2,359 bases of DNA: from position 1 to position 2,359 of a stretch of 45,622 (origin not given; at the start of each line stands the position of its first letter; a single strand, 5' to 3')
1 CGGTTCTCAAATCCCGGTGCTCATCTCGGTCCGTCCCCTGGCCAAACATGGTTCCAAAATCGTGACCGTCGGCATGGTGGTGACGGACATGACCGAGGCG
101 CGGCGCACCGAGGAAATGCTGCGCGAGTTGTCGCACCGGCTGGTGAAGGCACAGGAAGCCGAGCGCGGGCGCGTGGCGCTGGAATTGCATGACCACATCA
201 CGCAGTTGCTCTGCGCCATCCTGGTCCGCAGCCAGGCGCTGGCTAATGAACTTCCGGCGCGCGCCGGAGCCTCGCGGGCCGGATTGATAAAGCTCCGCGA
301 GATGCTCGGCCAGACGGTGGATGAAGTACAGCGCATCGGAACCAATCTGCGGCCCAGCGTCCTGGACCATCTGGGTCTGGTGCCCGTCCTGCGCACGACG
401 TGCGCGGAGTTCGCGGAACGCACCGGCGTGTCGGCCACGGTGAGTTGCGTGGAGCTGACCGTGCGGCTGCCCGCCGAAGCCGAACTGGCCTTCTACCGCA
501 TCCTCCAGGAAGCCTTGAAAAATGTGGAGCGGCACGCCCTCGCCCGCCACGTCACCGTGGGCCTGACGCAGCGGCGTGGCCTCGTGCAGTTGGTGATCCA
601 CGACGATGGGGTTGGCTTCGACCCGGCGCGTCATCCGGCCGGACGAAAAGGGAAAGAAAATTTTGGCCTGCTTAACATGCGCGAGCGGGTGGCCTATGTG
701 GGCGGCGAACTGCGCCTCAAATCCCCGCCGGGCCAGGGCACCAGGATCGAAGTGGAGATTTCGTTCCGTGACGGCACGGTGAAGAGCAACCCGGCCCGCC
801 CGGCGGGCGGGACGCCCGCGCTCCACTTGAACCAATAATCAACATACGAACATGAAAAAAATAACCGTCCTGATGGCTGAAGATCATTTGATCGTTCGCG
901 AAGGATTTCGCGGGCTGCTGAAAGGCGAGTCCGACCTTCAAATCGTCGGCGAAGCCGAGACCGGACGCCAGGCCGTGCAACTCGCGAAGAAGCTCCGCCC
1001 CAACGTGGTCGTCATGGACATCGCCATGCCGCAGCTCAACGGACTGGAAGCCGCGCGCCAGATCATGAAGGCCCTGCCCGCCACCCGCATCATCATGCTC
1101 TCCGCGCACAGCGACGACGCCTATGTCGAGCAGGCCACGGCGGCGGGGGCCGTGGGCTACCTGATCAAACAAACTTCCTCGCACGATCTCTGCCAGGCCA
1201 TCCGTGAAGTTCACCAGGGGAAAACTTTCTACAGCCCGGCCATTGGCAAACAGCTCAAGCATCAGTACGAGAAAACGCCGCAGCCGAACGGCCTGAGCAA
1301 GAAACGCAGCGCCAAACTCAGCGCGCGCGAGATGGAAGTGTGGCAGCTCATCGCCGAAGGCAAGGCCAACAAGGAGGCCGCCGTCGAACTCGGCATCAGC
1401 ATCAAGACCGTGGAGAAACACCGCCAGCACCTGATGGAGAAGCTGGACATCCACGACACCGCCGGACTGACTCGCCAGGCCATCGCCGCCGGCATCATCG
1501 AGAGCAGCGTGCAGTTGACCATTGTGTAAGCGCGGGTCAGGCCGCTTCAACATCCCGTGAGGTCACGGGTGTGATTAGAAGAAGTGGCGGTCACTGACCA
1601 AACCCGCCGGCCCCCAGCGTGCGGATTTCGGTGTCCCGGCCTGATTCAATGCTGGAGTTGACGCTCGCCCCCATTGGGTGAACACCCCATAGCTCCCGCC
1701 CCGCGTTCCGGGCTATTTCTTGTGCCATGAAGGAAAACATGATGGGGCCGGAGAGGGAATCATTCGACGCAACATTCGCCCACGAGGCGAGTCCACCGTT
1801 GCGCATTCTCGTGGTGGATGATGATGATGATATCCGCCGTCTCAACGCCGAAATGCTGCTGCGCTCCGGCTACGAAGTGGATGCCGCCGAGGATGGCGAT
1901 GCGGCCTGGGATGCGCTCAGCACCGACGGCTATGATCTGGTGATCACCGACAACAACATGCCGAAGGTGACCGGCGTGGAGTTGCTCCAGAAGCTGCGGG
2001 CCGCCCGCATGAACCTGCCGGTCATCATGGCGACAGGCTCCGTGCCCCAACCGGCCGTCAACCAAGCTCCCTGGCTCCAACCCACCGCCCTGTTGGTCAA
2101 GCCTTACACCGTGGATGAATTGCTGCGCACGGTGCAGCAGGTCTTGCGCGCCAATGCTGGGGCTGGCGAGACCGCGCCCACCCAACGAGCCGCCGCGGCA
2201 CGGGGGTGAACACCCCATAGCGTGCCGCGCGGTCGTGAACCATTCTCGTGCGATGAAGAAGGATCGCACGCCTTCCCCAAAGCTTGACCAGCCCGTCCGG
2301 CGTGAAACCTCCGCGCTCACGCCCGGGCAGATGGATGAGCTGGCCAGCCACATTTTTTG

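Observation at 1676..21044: Co-oriented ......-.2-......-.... box repeated about 9 times in front of + strand genes: a candidate regulon signal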

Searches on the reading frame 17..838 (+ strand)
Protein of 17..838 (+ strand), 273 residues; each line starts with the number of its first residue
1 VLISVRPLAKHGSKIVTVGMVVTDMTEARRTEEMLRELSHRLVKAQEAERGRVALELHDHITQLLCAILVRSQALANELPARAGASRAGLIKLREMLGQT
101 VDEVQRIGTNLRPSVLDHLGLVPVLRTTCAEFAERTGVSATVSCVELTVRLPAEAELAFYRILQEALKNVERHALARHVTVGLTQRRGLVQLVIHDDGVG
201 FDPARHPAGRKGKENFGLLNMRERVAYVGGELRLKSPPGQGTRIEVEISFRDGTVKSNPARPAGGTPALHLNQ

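Call 7: search_protein_families(library=pfam, proteins=[window:17-838:+], max_evalue=0.01)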
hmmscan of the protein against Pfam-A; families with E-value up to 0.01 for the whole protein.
window:17-838:+ (273 aa): 3 families
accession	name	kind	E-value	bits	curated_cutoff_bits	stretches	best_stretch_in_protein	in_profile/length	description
PF02518.31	HATPase_c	-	1.7e-15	57.9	26.4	1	156-250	3-109/111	Histidine kinase-, DNA gyrase B-, and HSP90-like ATPase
PF07730.19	HisKA_3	-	2.4e-10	41.2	24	1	49-116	1-68/68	Histidine kinase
PF13581.12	HATPase_c_2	-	0.00023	21.6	27.4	1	149-211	22-89/127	Histidine kinase-like ATPase domain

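Call 21: search_protein_families(library=ncbifam, proteins=[window:17-838:+], max_evalue=0.001)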
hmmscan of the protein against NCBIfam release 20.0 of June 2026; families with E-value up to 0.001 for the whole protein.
window:17-838:+ (273 aa): 9 families
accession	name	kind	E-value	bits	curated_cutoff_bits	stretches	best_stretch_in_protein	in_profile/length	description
NF052443.1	SensHisKinMctS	equivalog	2.8e-51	174.3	700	1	18-247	220-445/457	two-component system sensor histidine kinase MctS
NF008649.0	PRK11644.1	equivalog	4.4e-33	114.8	408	1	36-248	290-494/499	signal transduction histidine-protein kinase/phosphatase UhpB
NF052531.1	Strep_LiaS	equivalog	2.7e-24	86.1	450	1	46-248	129-325/328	envelope stress sensor histidine kinase LiaS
NF007896.0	PRK10600.1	equivalog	1.6e-21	76.6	578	1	48-248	389-583/598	nitrate/nitrite two-component system sensor histidine kinase NarX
NF008184.0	PRK10935.1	equivalog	1e-19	70.6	553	1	49-248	363-557/565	nitrate/nitrite two-component system sensor histidine kinase NarQ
NF047322.1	HK_morpho_MacS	equivalog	1.3e-17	64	300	1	16-248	150-366/367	MacS family sensor histidine kinase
NF047786.1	his_kin_MadS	equivalog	1.2e-16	60.9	500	1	29-248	212-433/434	MadS family sensor histidine kinase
NF041832.1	near_NosP_CTERM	subfamily_domain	0.00058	19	400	0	106-251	68-226/370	NahK/ErcS family hybrid sensor histidine kinase/response regulator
NF008298.1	PRK11086.1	subfamily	0.00076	18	520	0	164-250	433-525/529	DcuS/MalK family sensor histidine kinase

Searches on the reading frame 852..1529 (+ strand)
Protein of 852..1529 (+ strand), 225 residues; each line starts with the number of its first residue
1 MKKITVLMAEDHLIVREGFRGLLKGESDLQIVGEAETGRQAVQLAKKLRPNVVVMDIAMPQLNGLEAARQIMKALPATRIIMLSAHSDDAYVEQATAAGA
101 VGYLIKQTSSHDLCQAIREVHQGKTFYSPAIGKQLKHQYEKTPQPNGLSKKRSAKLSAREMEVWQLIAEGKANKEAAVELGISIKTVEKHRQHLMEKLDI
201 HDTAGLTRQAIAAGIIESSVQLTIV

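Call 7: search_protein_families(library=pfam, proteins=[window:852-1529:+], max_evalue=0.01)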
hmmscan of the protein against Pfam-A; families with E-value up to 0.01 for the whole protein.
window:852-1529:+ (225 aa): 4 families
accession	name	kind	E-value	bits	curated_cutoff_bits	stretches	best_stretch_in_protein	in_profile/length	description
PF00072.30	Response_reg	-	5.7e-28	97.8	30.2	1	6-118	1-111/111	Response regulator receiver domain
PF00196.25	GerE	-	1.1e-16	60.6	23.5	1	155-208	2-55/57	Bacterial regulatory proteins, luxR family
PF08281.18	Sigma70_r4_2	-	0.00023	21.2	25.7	1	155-198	10-54/54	Sigma-70, region 4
PF13478.12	XdhC_C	-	0.0048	17.9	29.7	1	29-118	1-89/125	XdhC Rossmann domain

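Call 9: find_encoding_contigs(protein=window:852-1529:+, flank=10000, max_places=10)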
Protein window:852-1529:+ (225 aa): no gene with exactly this product is on record in the collection.

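Call 20: search_solved_structures(query=window:852-1529:+, max_evalue=1e-10, show_alignments=0)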
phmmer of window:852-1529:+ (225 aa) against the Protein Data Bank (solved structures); distinct sequences matched with E-value up to 1e-10: 46.
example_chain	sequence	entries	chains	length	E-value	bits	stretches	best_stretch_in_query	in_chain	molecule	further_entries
5hev_A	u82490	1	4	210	2.4e-39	138.6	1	4-214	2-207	Response regulator protein VraR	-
7ve6_A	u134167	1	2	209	9.3e-36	126.9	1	4-205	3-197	Response regulator protein VraR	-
4gvp_A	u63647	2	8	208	1.1e-35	126.6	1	4-205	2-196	Response regulator protein vraR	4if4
4ldz_A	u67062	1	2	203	3.2e-30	108.8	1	4-203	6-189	Transcriptional regulatory protein DesR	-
1a04_A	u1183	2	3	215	9.5e-28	100.7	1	4-201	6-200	NITRATE/NITRITE RESPONSE REGULATOR PROTEIN NARL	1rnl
3c3w_A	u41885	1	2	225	7.2e-24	88.1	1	4-201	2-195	TWO COMPONENT TRANSCRIPTIONAL REGULATORY PROTEIN DEVR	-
4le0_A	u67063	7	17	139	2.2e-23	86.5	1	4-135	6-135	Transcriptional regulatory protein DesR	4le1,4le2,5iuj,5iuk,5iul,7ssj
7ssi_C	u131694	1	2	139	4.1e-23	85.6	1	4-135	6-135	Transcriptional regulatory protein DesR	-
4yn8_A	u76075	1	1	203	2.3e-21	79.9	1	3-207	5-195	Response regulator ChrA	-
3cz5_A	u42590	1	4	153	2.4e-21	79.8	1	5-137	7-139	Two-component response regulator, LuxR family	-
4zmr_A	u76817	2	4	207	3e-20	76.3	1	5-202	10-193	Response regulator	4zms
4hye_A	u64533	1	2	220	3.9e-20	75.9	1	5-202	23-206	Response regulator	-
5f64_A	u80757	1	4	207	4.1e-20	75.8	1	6-202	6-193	Positive transcription regulator EvgA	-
8zwn_A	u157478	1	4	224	5.5e-20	75.4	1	6-202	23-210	DNA-binding transcriptional activator EvgA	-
3eul_A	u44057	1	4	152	2.1e-19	73.5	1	2-131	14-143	POSSIBLE NITRATE/NITRITE RESPONSE TRANSCRIPTIONAL REGULATORY PROTEIN NARL (DNA-binding res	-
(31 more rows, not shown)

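Call 21: search_protein_families(library=ncbifam, proteins=[window:852-1529:+], max_evalue=0.001)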
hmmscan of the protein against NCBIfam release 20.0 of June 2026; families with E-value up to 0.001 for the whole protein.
window:852-1529:+ (225 aa): 98 families (the best 25 are shown)
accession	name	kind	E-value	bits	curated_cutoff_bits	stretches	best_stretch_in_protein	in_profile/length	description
NF052445.1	RespRegMctR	equivalog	8.5e-57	191.9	300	1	3-215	1-204/205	two-component system response regulator MctR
NF007018.1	PRK09483.1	equivalog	5.1e-46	157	280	1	4-219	2-212/217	UvrY/SirA/GacA family response regulator transcription factor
NF011896.0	PRK15369.1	equivalog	3.8e-45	154.1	242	1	1-215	1-209/211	two component system response regulator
NF007935.0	PRK10651.1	equivalog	1.8e-39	135.1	250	1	3-201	6-201/216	two-component system response regulator NarL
NF007685.0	PRK10360.1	equivalog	2.2e-37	128.8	258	1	4-209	2-191/196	response regulator transcription factor UhpA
NF047785.1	respo_reg_MadR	equivalog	2.5e-35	121.7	300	1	4-215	1-208/209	MadR family response regulator transcription factor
NF007708.0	PRK10403.1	equivalog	1.2e-29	103.3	343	1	4-202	7-200/215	nitrate/nitrite response regulator protein NarP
NF007403.0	PRK09935.1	equivalog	3.4e-26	92.2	271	1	1-209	1-203/210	fimbria biosynthesis transcriptional regulator FimZ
NF007419.0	PRK09958.1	equivalog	5.6e-26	91.4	251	1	7-201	4-189/204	acid-sensing system DNA-binding response regulator EvgA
NF001965.0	PRK00742.1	subfamily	1e-24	87.4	293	1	1-122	1-125/357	chemotaxis-specific protein-glutamate methyltransferase CheB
NF006900.1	PRK09390.1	equivalog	2.4e-22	79.5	255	1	3-214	4-201/203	response regulator FixJ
NF041367.1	CheY_Halo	equivalog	6.6e-22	78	200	1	6-120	1-113/114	chemotaxis protein CheY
NF008098.0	PRK10840.1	equivalog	6.2e-21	74.9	235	1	1-204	1-199/216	response regulator transcription factor RcsB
NF040749.1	tetrathio_RR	equivalog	6.1e-19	68.5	290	1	36-208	30-186/191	tetrathionate respiration response regulator TtrR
NF009206.0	PRK12555.1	subfamily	1e-18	67.5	342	1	5-106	2-104/340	chemotaxis-specific protein-glutamate methyltransferase CheB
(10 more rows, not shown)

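Call 24: find_related_loci(query=window:852-1529:+, collection=metagenome_contigs, flank=10000)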
Query window:852-1529:+ (225 aa) in metagenome_contigs; peptide patterns used: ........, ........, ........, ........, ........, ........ (x = any residue, [..] = any of these).
600 stretches matched a pattern (row limit reached: there are more); 529 encode a relative of the query (tblastn E <= 1e-3); the best 80 are kept; 80 distinct loci.
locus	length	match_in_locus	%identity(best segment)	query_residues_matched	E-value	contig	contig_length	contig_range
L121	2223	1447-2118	87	2-225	2e-133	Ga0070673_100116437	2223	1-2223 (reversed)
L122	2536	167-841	82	1-225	5e-132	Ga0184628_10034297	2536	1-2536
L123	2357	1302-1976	83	1-225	9e-130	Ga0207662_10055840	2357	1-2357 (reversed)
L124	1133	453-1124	79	1-224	5e-131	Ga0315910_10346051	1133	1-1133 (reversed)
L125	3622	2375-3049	74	1-225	1e-114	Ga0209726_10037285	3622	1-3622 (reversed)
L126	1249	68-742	73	1-225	1e-120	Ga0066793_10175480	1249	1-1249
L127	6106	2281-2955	72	1-225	5e-110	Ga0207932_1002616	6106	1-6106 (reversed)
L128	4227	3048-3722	71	1-225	2e-110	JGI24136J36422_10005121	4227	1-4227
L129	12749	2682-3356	70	1-225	8e-109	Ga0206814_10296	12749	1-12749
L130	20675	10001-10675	70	1-225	4e-109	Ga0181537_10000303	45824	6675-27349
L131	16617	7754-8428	71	1-225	4e-108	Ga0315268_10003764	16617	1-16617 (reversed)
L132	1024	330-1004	71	1-225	1e-118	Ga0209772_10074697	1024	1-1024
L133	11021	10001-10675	71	1-225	9e-108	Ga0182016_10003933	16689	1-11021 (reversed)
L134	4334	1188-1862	69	1-225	3e-108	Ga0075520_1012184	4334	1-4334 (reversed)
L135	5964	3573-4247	71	1-225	6e-108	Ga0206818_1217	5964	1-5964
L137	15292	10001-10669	73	1-225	4e-107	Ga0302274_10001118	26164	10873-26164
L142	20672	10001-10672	71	2-225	5e-106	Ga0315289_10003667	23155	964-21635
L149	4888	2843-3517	70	1-225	2e-105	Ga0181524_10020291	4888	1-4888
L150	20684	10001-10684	70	1-225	3e-105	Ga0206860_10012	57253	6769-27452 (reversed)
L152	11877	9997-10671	70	1-225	2e-105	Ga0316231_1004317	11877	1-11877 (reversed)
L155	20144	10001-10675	70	1-225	5e-105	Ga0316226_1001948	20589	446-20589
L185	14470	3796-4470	87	1-225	3e-130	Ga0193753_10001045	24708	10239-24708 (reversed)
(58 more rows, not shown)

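Call 33: search_protein_families(library=pfam, proteins=[L155:8143-8841:+, L155:8838-10004:+, L149:889-1638:+, L149:1613-2836:+, L185:3224-3796:+, L185:2070-3032:+, L137:8302-9999:+], max_evalue=0.001)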
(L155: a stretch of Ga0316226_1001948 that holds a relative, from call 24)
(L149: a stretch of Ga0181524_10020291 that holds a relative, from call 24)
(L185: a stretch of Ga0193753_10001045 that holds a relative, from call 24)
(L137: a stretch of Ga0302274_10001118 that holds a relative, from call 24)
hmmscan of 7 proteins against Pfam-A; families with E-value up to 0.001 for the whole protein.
L155:8143-8841:+ (232 aa): 2 families
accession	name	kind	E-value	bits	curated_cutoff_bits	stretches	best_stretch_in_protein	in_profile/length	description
PF08673.15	RsbU_N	-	7.6e-06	26.4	25.5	1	11-75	2-64/75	Phosphoserine phosphatase RsbU, N-terminal domain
PF07730.19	HisKA_3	-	4.5e-05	24.3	24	1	167-229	1-63/68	Histidine kinase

L155:8838-10004:+ (388 aa): 4 families
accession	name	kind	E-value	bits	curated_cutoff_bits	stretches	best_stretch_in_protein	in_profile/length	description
PF02518.31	HATPase_c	-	9.3e-16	58.7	26.4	1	275-368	3-109/111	Histidine kinase-, DNA gyrase B-, and HSP90-like ATPase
PF07730.19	HisKA_3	-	4.1e-12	46.9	24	1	168-235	1-68/68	Histidine kinase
PF13581.12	HATPase_c_2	-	5.1e-09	36.7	27.4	1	255-329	10-88/127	Histidine kinase-like ATPase domain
PF08673.15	RsbU_N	-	0.00011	22.8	25.5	1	7-53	1-47/75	Phosphoserine phosphatase RsbU, N-terminal domain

L149:889-1638:+ (250 aa): 1 family
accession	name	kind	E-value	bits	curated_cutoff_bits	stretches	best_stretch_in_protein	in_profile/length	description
PF07730.19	HisKA_3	-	3.9e-12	47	24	1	183-242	2-61/68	Histidine kinase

L149:1613-2836:+ (407 aa): 3 families
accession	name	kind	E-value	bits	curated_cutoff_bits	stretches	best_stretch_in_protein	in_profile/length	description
PF07730.19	HisKA_3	-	1.3e-14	54.9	24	1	183-250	1-68/68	Histidine kinase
PF02518.31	HATPase_c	-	1.5e-14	54.8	26.4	1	293-385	5-110/111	Histidine kinase-, DNA gyrase B-, and HSP90-like ATPase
PF13581.12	HATPase_c_2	-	9.6e-07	29.3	27.4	1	268-344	8-87/127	Histidine kinase-like ATPase domain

L185:3224-3796:+ (191 aa): 0 families

L185:2070-3032:+ (320 aa): 2 families
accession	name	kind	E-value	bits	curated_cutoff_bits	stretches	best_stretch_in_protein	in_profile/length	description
PF02518.31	HATPase_c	-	1e-24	87.5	26.4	1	208-315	3-108/111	Histidine kinase-, DNA gyrase B-, and HSP90-like ATPase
PF00512.31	HisKA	-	8e-11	42.3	26.9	1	99-162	3-63/66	His Kinase A (phospho-acceptor) domain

L137:8302-9999:+ (565 aa): 6 families
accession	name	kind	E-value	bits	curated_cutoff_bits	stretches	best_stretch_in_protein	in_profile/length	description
PF13426.13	PAS_9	-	7.8e-20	71.5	27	2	166-275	3-103/103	PAS domain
PF13188.13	PAS_8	-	9.5e-18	63.8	21.8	2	30-81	2-52/65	PAS domain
PF00989.32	PAS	-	4.3e-16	59.4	22.6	1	30-139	2-113/113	PAS fold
PF08448.16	PAS_4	-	4.2e-15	56.4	23.1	1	161-277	2-109/110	PAS fold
PF07730.19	HisKA_3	-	1.5e-12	48.3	24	1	345-412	1-68/68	Histidine kinase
PF02518.31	HATPase_c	-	6.5e-12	46.3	26.4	1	454-545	5-109/111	Histidine kinase-, DNA gyrase B-, and HSP90-like ATPase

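Call 41: search_protein_families(library=pfam, proteins=[L150:6831-7622:+, L150:7723-8052:+, L155:6849-7985:+, L152:6940-7359:+, L152:7369-7785:+, L142:6848-7234:+, L142:7386-7790:+, L131:4190-4633:-], max_evalue=0.001)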
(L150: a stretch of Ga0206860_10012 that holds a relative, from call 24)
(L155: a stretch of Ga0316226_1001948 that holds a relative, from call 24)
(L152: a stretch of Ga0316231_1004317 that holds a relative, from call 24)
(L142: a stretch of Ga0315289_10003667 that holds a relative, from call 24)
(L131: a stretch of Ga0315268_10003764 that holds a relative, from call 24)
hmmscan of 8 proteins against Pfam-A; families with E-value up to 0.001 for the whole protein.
L150:6831-7622:+ (263 aa): 2 families
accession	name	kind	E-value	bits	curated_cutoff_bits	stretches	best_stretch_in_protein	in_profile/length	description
PF04972.22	BON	-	4.6e-45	152.2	27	3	108-175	1-68/69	BON domain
PF21937.1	Yop-YscD_ppl_2nd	-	0.00022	21.3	27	0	56-98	22-65/67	YscD/CdsD-like Bon-like domain 2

L150:7723-8052:+ (109 aa): 0 families

L155:6849-7985:+ (378 aa): 1 family
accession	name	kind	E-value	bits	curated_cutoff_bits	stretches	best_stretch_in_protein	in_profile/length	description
PF03772.21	Competence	-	1.6e-05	24.8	23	1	2-80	189-267/270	Competence protein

L152:6940-7359:+ (139 aa): 0 families

L152:7369-7785:+ (138 aa): 0 families

L142:6848-7234:+ (128 aa): 0 families

L142:7386-7790:+ (134 aa): 0 families

L131:4190-4633:- (148 aa): 2 families
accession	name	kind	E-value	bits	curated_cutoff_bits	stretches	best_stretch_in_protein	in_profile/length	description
PF01442.23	Apolipoprotein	-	4.8e-05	23.6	90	1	24-139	7-123/190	Apolipoprotein A1/A4/E domain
PF04513.17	Baculo_PEP_C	-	0.00071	20.1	38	0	87-147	17-77/140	Baculovirus polyhedron envelope protein, PEP, C terminus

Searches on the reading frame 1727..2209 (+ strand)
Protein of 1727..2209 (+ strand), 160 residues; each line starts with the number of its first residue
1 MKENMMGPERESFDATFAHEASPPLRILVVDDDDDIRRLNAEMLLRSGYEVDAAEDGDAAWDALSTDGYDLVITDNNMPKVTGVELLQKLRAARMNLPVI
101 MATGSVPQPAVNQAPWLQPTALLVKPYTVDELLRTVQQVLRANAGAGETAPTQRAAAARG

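Call 7: search_protein_families(library=pfam, proteins=[window:1727-2209:+], max_evalue=0.01)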
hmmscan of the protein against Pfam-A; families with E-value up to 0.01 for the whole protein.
window:1727-2209:+ (160 aa): 1 family
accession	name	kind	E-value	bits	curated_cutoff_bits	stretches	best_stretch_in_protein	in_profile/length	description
PF00072.30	Response_reg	-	1.5e-24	86.7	30.2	1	27-136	1-110/111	Response regulator receiver domain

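Call 21: search_protein_families(library=ncbifam, proteins=[window:1727-2209:+], max_evalue=0.001)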
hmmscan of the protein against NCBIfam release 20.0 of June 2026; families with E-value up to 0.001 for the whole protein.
window:1727-2209:+ (160 aa): 94 families (the best 25 are shown)
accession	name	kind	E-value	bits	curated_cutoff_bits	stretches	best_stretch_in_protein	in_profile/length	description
NF046022.1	RespRegCpdRBruc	equivalog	6.1e-19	68.2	180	1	26-142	3-119/120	cell cycle two-component system response regulator CpdR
NF041734.1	resp_reg_RppA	equivalog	2.4e-18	66.3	250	1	25-141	1-119/229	two-component system response regulator RppA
TIGR01818.1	ntrC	equivalog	1.7e-17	63.4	558.6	1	27-150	1-124/463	nitrogen regulation protein NR(I)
NF006900.1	PRK09390.1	equivalog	2.1e-17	63.3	255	1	26-150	6-130/203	response regulator FixJ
NF047793.1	ResRegPgtA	equivalog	2.8e-17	62.6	650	1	26-142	7-123/414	two-component system response regulator PgtA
NF051850.1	RespRegRprY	equivalog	1.2e-16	60.9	370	1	25-146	5-126/234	response regulator transcription factor RprY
NF007901.0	PRK10610.1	equivalog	1.6e-16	60.6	189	1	24-137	5-121/129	chemotaxis response regulator CheY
NF052313.1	T9SS_RR_PorX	equivalog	2.3e-16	59.7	300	1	26-144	2-120/513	T9SS response regulator signal transducer PorX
NF012023.0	PRK15479.1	equivalog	4.7e-16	59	337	1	25-147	1-123/224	transcriptional regulator TctD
NF007005.1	PRK09468.1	equivalog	6.2e-16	58.5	331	1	26-155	5-134/237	osmolarity response regulator transcription factor OmpR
NF008469.0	PRK11361.1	equivalog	6.2e-16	58.1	714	1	26-148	6-128/461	acetoacetate metabolism transcriptional regulator AtoC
NF008099.0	PRK10841.1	equivalog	8.3e-16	56.9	920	1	19-103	819-903/949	two-component system sensor histidine kinase RcsC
NF045944.1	ResRegRpaBCyano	equivalog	2.9e-15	56.3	330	1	28-144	1-116/229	response regulator transcription factor RpaB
NF000402.1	vanR-B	exception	5e-15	55.5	480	1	25-143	3-120/219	vancomycin resistance response regulator transcription factor VanR-B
NF046020.1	HisKinCckABruc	equivalog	5e-15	54.4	1000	1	26-140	751-867/868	cell cycle histidine kinase CckA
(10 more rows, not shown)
